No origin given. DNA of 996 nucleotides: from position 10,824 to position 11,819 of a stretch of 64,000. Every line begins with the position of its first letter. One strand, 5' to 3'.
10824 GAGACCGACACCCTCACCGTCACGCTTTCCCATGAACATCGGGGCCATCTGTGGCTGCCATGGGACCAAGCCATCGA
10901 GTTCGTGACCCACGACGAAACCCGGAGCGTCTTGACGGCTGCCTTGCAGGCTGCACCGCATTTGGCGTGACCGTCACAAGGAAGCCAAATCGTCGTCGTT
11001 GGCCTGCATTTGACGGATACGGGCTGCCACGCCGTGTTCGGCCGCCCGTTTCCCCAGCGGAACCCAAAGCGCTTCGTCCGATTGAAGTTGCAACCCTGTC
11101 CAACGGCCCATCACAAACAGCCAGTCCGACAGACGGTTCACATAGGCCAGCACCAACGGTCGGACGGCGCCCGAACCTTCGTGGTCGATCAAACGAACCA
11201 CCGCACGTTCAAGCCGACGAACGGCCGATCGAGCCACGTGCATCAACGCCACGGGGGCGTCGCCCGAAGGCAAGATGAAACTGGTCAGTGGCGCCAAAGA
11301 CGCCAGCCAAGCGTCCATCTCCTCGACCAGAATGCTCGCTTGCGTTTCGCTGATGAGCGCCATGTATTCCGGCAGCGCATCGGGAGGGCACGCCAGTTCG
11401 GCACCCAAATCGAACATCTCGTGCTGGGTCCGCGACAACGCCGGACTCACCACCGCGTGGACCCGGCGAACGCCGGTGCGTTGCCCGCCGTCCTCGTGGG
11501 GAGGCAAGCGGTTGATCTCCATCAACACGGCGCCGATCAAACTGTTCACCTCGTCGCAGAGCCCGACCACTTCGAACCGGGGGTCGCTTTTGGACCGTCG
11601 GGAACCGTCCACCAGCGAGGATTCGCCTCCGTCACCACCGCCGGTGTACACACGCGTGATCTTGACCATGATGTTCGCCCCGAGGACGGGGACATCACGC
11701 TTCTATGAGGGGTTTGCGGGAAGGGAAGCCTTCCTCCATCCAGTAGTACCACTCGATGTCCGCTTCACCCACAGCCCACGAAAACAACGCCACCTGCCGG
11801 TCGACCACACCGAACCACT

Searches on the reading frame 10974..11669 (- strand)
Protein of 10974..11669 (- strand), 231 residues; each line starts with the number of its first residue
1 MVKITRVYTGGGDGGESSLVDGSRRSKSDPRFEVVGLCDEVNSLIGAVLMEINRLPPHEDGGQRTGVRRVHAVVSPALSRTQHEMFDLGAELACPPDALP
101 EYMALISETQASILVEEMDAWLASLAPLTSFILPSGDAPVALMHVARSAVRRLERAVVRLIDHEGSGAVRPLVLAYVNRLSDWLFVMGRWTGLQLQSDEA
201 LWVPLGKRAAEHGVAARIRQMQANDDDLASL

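Call 15: search_protein_families(library=pfam, proteins=[window:10974-11669:-], max_evalue=0.01)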
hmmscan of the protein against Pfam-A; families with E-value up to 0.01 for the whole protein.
window:10974-11669:- (231 aa): 1 family
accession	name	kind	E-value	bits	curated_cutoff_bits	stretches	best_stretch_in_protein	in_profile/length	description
PF01923.23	Cob_adeno_trans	-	6.7e-45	153.7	24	1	7-190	1-170/171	Cobalamin adenosyltransferase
